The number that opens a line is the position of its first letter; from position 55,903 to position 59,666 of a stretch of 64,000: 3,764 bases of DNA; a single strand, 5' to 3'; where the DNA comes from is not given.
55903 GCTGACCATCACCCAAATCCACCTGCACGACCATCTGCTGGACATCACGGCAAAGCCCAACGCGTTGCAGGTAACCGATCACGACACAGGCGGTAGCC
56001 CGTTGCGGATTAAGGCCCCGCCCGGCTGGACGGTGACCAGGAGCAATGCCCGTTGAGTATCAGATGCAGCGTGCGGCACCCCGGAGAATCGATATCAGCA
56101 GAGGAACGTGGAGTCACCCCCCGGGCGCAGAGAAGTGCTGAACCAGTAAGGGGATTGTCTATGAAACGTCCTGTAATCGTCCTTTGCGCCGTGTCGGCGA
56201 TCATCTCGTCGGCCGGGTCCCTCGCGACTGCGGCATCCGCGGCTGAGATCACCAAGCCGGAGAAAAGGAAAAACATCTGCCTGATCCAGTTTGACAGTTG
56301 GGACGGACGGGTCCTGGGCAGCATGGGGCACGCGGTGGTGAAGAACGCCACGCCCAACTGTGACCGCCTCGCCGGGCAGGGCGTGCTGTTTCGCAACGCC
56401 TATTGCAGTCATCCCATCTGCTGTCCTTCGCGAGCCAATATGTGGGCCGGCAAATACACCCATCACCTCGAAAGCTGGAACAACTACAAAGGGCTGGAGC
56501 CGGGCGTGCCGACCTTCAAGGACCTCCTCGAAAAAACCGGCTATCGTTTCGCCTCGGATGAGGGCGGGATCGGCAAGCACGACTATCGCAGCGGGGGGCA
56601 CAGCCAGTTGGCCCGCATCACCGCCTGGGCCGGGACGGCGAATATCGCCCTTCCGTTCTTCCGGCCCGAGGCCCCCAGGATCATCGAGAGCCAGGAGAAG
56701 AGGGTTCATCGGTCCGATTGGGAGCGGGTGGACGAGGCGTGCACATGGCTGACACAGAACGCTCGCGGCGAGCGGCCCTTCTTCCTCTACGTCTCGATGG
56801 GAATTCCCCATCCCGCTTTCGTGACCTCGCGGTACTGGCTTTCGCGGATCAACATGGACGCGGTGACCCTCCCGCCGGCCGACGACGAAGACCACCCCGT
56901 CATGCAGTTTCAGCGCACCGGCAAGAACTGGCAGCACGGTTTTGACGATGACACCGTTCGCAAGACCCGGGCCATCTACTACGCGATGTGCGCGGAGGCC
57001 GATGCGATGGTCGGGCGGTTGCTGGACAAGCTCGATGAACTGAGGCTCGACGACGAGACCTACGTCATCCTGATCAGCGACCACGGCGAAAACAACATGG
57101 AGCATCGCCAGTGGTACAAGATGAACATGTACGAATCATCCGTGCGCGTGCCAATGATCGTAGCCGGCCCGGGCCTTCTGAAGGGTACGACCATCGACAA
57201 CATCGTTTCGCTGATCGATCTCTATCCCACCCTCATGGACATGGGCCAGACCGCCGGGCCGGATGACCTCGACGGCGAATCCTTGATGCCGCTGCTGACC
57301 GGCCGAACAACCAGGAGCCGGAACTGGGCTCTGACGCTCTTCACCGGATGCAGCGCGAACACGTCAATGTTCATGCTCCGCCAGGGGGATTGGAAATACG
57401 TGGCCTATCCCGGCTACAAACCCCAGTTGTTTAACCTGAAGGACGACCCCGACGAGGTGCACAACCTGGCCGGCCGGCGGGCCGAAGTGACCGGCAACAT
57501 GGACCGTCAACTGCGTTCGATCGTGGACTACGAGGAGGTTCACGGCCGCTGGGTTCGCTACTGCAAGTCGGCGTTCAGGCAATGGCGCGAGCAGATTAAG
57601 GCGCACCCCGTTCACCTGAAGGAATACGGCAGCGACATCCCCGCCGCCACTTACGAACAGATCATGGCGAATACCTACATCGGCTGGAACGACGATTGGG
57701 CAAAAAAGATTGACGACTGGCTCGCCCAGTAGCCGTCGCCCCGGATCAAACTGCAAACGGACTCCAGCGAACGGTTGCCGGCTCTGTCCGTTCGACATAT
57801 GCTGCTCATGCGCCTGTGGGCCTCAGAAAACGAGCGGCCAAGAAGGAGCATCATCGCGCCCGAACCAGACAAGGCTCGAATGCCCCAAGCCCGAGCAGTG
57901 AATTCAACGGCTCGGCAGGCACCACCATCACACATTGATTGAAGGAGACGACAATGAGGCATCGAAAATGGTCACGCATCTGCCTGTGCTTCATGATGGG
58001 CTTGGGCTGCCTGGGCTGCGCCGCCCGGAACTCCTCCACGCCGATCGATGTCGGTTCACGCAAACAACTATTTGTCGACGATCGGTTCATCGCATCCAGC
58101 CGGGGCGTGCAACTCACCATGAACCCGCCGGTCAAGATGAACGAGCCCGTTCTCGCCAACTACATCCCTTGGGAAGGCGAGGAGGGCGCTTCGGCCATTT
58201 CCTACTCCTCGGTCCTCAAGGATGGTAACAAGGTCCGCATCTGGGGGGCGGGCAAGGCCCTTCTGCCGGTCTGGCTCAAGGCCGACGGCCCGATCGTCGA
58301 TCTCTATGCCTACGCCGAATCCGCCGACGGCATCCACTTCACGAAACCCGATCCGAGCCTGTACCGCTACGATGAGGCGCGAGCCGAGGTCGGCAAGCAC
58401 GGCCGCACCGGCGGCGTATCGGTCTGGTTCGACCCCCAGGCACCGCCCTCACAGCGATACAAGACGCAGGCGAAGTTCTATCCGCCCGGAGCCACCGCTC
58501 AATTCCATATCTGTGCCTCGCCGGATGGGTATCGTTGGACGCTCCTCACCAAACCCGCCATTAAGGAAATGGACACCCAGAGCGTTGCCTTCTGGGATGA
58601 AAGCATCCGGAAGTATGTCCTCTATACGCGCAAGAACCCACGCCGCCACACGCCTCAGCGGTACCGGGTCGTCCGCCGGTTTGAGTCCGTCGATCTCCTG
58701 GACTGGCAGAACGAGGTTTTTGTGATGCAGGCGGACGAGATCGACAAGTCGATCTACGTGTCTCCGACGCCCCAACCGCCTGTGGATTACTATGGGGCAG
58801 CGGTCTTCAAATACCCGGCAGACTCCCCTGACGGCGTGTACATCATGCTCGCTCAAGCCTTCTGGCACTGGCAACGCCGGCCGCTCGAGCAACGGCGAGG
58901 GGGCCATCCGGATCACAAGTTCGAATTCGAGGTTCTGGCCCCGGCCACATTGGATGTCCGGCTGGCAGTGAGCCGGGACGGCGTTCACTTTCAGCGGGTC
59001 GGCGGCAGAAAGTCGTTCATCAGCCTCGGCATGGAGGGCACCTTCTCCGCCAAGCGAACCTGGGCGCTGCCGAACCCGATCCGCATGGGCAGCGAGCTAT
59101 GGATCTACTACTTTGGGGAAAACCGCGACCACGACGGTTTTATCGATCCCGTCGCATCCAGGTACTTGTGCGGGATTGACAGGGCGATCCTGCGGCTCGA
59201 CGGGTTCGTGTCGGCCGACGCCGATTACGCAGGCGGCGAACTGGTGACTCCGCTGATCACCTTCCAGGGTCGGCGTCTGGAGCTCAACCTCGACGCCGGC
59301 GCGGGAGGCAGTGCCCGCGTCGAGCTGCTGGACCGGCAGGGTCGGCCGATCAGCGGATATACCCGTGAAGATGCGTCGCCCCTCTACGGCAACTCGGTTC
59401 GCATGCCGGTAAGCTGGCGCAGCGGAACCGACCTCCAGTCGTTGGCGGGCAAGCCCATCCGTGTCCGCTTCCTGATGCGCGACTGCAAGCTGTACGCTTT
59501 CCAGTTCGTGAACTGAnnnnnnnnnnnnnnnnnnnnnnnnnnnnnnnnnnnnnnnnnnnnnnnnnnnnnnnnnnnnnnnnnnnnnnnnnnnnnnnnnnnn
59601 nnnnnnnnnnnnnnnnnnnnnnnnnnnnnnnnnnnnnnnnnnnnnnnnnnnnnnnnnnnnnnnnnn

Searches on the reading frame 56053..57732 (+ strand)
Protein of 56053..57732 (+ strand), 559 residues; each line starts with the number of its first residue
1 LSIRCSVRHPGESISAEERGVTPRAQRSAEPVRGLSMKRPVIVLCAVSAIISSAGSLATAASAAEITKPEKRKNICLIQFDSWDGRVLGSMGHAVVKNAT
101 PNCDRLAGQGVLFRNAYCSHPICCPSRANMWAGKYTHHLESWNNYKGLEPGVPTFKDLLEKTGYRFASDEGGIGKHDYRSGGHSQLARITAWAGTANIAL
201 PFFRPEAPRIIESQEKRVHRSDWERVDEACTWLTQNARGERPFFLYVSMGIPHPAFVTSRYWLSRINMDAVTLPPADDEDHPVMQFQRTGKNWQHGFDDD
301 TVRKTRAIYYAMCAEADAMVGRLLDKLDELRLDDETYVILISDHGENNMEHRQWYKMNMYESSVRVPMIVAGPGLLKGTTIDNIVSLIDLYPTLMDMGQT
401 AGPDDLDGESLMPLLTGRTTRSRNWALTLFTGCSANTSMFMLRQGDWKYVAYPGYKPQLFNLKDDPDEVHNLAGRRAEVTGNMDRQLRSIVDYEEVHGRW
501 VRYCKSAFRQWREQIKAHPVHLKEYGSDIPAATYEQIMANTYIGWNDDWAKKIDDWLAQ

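Call 29: search_protein_families(library=pfam, proteins=[window:56053-57732:+], max_evalue=0.001)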
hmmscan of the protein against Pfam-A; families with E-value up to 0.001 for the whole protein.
window:56053-57732:+ (559 aa): 3 families
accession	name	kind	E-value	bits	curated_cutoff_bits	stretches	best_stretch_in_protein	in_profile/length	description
PF00884.28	Sulfatase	-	6.8e-41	141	25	1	73-397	1-298/301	Sulfatase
PF16347.10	SGSH_C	-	6.3e-18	65.8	29.3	1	350-488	2-149/154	N-sulphoglucosamine sulphohydrolase, C-terminal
PF01663.27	Phosphodiest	-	6.4e-09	36.3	23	1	221-361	135-236/342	Type I phosphodiesterase / nucleotide pyrophosphatase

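Call 30: search_protein_families(library=ncbifam, proteins=[window:56053-57732:+], max_evalue=0.001)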
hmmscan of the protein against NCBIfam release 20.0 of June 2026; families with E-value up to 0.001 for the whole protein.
window:56053-57732:+ (559 aa): 5 families
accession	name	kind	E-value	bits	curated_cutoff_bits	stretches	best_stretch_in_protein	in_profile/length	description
TIGR03417.1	chol_sulfatase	equivalog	3e-65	221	433.45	2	238-477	180-424/500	choline-sulfatase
NF010322.0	PRK13759.1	equivalog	2.9e-59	200.9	481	2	214-478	175-442/486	arylsulfatase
NF045661.1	HdlasePehA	equivalog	8.5e-44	150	900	2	228-476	189-468/506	phosphoric/sulfuric ester hydrolase PehA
NF052527.1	Mn_arylsulf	exception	2.4e-34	119.1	850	2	214-476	173-435/479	manganese-dependent arylsulfatase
NF038282.1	LapC_YejM_PbgA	exception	2.3e-05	22.9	825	1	305-397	410-499/584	LPS biosynthesis-modulating metalloenzyme YejM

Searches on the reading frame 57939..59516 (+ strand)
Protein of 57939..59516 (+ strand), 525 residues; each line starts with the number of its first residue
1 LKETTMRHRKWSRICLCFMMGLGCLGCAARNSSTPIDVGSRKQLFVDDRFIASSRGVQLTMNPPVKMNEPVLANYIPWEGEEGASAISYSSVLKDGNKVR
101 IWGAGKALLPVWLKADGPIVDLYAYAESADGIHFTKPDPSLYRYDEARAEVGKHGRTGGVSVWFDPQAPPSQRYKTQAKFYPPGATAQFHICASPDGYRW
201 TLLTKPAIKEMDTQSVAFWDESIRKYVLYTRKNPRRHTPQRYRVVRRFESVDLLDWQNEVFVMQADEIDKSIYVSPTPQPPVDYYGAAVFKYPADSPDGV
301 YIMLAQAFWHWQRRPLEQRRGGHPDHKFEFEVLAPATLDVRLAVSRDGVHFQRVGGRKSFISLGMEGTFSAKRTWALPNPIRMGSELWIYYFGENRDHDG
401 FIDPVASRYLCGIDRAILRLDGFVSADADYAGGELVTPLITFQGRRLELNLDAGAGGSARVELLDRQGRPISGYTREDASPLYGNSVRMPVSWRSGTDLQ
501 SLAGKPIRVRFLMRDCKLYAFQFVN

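Call 16: search_protein_families(library=pfam, proteins=[window:57939-59516:+], max_evalue=0.01)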
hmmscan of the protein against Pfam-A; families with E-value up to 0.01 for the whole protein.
window:57939-59516:+ (525 aa): 0 families

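Call 19: find_encoding_contigs(protein=window:57954-59516:+, flank=10000, max_places=6)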
Protein window:57954-59516:+ (520 aa): no gene with exactly this product is on record in the collection.

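Call 30: search_protein_families(library=ncbifam, proteins=[window:57954-59516:+], max_evalue=0.001)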
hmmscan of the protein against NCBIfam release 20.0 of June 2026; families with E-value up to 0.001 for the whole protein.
window:57954-59516:+ (520 aa): 0 families

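Call 57: find_homologous_proteins(query=window:57954-59516:+)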
Query window:57954-59516:+ (520 aa): 1653 proteins with E <= 0.001 among 8000 candidates; the best 120 are listed.
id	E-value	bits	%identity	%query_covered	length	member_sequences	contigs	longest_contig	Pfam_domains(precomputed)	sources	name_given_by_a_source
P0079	0.0e+0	1229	100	100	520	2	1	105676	-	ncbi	-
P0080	1.8e-287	973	79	100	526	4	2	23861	-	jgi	-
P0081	6.3e-286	968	79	100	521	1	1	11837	-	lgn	-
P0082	7.4e-283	957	78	98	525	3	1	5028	-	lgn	-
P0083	5.0e-280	948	76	100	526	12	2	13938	-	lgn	-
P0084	6.1e-254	862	69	100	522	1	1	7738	-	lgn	-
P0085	9.5e-254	861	70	100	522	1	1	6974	-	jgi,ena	-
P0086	2.6e-248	843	69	100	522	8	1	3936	-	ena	-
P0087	5.0e-246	836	68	100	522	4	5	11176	-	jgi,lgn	jgi:hypothetical protein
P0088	2.0e-245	834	67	99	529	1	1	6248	-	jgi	jgi:hypothetical protein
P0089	8.8e-245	832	68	100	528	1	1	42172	-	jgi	jgi:hypothetical protein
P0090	3.7e-244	830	67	100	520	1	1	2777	-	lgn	-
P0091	1.1e-243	828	69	100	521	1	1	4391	-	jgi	-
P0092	1.5e-242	824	69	95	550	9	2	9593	-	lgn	-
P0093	5.4e-242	823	69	97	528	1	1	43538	-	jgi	-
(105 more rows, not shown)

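Call 58: find_encoding_contigs(protein=P0080, flank=8000, max_places=3)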
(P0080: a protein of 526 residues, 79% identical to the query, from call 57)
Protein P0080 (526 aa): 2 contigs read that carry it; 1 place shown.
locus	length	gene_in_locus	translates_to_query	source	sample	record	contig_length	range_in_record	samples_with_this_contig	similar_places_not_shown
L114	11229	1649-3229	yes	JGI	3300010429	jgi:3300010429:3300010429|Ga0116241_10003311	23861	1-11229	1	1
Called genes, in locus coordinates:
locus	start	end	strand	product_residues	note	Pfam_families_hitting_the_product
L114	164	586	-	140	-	PF01850:PIN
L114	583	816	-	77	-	-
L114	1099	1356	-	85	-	-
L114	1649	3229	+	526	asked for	-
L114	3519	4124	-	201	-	-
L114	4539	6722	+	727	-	PF13229:Beta_helix, PF02415:Chlam_PMP (faint), PF13229:Beta_helix (weak)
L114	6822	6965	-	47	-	-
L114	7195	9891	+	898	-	PF22842:Pel9A-like_beta_helix (faint), PF13229:Beta_helix (weak), PF02415:Chlam_PMP (faint), PF13229:Beta_helix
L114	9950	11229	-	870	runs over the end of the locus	-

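Call 59: find_encoding_contigs(protein=P0081, flank=8000, max_places=3)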
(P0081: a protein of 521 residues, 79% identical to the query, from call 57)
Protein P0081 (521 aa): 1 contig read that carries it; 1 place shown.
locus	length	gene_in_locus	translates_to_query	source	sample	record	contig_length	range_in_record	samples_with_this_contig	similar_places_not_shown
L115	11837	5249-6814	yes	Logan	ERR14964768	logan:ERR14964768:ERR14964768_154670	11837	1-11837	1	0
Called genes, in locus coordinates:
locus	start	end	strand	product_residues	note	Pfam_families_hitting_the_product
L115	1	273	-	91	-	?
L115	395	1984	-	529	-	PF00498:FHA, PF16697:Yop-YscD_cpl, PF01590:GAF (weak), PF13185:GAF_2 (weak), PF13492:GAF_3 (weak), PF07228:SpoIIE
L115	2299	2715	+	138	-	PF08761:dUTPase_2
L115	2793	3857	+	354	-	PF05343:Peptidase_M42, PF01546:Peptidase_M20 (weak)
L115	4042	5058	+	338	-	-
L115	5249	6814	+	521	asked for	-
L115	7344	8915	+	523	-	PF08757:CotH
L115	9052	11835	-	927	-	?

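Call 60: find_encoding_contigs(protein=P0083, flank=8000, max_places=3)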
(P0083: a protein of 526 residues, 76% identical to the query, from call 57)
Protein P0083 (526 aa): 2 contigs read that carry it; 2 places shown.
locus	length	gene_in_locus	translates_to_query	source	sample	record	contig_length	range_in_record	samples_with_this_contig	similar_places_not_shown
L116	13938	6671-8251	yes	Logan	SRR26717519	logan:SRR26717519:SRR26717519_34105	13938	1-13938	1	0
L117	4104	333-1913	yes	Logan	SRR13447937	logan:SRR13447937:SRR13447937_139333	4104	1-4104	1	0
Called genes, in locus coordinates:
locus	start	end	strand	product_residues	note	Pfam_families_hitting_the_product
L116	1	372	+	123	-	?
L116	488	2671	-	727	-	PF11790:Glyco_hydro_cc, PF06439:3keto-disac_hyd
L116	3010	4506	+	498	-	PF00884:Sulfatase, PF01663:Phosphodiest (faint), PF16347:SGSH_C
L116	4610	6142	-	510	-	PF02310:B12-binding, PF04055:Radical_SAM, PF13282:DUF4070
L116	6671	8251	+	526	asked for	-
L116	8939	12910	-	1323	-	PF01580:FtsK_SpoIIIE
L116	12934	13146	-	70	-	-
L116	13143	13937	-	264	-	?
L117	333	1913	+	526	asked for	-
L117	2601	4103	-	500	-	?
